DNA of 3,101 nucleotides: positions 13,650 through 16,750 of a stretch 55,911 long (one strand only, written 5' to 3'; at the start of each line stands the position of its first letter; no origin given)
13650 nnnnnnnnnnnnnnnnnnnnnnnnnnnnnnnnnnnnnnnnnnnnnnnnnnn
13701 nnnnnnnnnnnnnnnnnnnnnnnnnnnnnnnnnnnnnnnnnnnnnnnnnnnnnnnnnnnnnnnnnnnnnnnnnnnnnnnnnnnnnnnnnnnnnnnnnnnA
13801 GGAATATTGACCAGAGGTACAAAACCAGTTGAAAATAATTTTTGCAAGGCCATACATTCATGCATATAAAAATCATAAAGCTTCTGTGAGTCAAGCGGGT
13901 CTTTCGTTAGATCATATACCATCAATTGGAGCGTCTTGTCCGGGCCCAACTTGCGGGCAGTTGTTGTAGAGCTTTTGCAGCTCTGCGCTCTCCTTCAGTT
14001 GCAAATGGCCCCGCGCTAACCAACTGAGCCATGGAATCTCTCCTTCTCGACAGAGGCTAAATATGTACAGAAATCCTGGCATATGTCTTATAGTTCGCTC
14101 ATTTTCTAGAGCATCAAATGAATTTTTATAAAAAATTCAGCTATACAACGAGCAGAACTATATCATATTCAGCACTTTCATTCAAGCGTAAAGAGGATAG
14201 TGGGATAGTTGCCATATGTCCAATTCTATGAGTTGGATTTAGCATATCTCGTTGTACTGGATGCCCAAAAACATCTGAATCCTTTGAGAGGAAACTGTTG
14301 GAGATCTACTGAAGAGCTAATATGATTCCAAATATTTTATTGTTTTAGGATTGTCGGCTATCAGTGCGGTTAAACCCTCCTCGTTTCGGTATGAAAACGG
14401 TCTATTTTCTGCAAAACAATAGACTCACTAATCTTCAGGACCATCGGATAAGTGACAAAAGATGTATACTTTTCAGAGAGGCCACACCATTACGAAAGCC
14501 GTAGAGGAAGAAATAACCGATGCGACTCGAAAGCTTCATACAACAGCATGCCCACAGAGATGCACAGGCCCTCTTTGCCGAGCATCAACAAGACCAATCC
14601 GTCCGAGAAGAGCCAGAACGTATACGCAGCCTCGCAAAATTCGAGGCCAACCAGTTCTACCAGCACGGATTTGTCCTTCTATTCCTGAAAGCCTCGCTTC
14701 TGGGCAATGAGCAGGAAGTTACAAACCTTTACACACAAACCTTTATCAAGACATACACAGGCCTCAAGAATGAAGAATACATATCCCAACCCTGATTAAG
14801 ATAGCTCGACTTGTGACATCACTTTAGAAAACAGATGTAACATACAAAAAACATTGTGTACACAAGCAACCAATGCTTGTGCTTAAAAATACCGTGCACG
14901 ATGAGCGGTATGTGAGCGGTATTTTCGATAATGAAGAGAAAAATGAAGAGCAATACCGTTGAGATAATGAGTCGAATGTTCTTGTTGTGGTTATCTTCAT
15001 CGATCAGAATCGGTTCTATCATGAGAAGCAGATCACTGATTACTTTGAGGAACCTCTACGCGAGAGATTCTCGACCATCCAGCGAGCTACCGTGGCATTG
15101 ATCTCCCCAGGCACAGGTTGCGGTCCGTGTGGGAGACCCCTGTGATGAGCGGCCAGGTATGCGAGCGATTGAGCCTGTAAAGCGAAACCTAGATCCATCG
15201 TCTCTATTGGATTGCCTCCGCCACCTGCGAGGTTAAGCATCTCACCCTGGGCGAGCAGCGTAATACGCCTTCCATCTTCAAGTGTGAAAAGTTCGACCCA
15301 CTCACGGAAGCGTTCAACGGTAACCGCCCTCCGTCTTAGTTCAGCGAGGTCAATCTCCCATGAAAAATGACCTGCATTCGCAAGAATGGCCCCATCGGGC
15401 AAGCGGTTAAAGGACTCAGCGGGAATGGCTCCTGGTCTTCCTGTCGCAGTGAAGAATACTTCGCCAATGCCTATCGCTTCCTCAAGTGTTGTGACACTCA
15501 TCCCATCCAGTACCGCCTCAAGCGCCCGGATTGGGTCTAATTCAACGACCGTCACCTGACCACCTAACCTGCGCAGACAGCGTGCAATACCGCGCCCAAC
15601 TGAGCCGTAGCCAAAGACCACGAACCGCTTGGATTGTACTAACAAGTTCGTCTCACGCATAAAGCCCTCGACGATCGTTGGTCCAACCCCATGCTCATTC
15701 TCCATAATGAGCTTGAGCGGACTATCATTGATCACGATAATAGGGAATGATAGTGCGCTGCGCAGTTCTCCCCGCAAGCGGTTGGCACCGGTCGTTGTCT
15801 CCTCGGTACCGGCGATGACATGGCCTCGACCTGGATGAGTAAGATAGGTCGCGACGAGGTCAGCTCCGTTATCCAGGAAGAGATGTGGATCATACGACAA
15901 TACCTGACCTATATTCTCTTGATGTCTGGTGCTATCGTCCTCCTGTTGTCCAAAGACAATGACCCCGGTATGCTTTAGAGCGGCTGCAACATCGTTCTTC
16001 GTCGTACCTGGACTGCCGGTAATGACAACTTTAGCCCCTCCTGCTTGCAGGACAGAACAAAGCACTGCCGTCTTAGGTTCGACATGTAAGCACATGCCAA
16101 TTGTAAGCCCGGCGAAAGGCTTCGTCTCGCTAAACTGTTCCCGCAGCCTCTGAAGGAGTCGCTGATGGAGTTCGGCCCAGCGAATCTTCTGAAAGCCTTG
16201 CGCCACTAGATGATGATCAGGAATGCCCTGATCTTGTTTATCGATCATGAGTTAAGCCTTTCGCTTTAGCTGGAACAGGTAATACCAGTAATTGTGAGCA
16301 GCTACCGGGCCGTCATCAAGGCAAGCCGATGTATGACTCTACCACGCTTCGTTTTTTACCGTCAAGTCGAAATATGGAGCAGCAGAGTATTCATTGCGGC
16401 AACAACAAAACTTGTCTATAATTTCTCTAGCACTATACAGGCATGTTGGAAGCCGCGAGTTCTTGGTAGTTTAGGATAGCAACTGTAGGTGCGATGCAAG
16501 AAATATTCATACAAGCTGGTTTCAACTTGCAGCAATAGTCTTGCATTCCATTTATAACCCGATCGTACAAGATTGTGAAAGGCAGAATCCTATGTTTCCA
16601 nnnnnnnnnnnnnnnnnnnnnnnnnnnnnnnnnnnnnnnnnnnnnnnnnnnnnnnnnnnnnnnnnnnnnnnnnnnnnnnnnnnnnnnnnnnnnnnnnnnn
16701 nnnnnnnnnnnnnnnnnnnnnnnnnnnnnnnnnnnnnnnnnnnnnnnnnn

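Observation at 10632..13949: Degenerate kinase domain plus intact Hanks kinase fused to the P-loop (F-like) subunit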

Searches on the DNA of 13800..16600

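Call 63: search_rna_families(source=window, start=13800, end=16600, threshold=evalue, max_evalue=0.1)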
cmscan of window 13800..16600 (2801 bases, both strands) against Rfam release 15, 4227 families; matches with E-value up to 0.1: 0.
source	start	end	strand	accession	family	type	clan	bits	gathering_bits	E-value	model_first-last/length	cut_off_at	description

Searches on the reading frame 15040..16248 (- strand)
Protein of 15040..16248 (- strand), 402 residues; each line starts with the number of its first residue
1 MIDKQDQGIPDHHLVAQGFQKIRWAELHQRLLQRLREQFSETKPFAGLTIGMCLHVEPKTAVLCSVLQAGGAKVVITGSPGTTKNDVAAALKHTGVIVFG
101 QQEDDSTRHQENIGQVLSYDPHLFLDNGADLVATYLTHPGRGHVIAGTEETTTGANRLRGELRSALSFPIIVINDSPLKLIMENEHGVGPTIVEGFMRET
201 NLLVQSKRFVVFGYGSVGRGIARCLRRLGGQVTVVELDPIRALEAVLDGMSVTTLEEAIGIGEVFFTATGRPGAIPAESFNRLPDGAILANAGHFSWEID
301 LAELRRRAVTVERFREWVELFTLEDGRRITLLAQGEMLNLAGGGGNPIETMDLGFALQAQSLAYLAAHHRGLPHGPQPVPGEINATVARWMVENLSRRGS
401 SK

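Call 6: search_protein_families(library=pfam, proteins=[window:15040-16248:-], max_evalue=0.01)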
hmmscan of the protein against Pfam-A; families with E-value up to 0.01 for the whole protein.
window:15040-16248:- (402 aa): 6 families
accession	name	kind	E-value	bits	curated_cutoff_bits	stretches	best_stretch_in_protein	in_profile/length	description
PF00670.27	AdoHcyase_NAD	-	1.5e-42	145.9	27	1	186-342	3-159/162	S-adenosyl-L-homocysteine hydrolase, NAD binding domain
PF05221.23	AdoHcyase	-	1.5e-18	67.4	25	1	10-134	5-135/299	S-adenosyl-L-homocysteine hydrolase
PF02254.24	TrkA_N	-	9.3e-05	23.2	23.8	1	209-248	1-40/116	TrkA-N domain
PF02826.25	2-Hacid_dh_C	-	0.00012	21.9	25.1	1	204-293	34-127/178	D-isomer specific 2-hydroxyacid dehydrogenase, NAD binding domain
PF07991.19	KARI_N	-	0.0011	18.9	20.6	1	204-264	2-63/165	Acetohydroxy acid isomeroreductase, NADPH-binding domain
PF03807.23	F420_oxidored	-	0.0061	17.6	21.6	0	210-269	3-67/94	NADP oxidoreductase coenzyme F420-dependent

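Call 7: search_protein_families(library=padloc, proteins=[window:15040-16248:-], max_evalue=0.01)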
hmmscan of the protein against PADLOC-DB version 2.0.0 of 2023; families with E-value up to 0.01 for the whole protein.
window:15040-16248:- (402 aa): 0 families

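Call 8: search_protein_families(library=ncbifam, proteins=[window:15040-16248:-], max_evalue=0.01)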
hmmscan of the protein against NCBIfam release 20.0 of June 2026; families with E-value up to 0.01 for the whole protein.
window:15040-16248:- (402 aa): 13 families
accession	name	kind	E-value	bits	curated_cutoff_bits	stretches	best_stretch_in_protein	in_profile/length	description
NF004005.0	PRK05476.2-3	equivalog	2.8e-120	401.9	275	1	6-395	4-397/418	adenosylhomocysteinase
TIGR00936.1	ahcY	equivalog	2.5e-107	359.3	497.6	1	10-396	4-395/416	adenosylhomocysteinase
NF004009.0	PRK05476.3-2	equivalog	6.5e-64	216.5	485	1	16-389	76-451/487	adenosylhomocysteinase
NF004010.0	PRK05476.3-3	equivalog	2.2e-54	185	512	1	6-367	6-382/432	adenosylhomocysteinase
NF004008.0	PRK05476.3-1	equivalog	3.8e-22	78.8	440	1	146-387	96-318/326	adenosylhomocysteinase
TIGR02853.1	spore_dpaA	equivalog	0.00017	21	319.65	1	197-267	142-215/287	dipicolinic acid synthetase subunit A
NF006162.0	PRK08306.1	equivalog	0.00068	19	261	1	197-259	145-210/297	dipicolinate synthase subunit DpsA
TIGR00745.1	apbA_panE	subfamily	0.00085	18.7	141.35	0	208-258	1-50/305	2-dehydropantoate 2-reductase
NF004017.0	PRK05479.1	equivalog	0.00095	18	336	1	203-263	14-75/337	ketol-acid reductoisomerase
NF045765.1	PhenlGlyoxDHPadH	equivalog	0.0022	17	475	1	202-259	139-195/416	NADH-dependent phenylglyoxylate dehydrogenase subunit epsilon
TIGR00465.1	ilvC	equivalog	0.0054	15.7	226.15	1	205-265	2-63/314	ketol-acid reductoisomerase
NF001319.0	PRK00258.3-3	equivalog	0.0069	15.5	252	0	202-245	118-164/279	shikimate dehydrogenase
NF009940.0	PRK13403.1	equivalog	0.0071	15.2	406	0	203-264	13-74/335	ketol-acid reductoisomerase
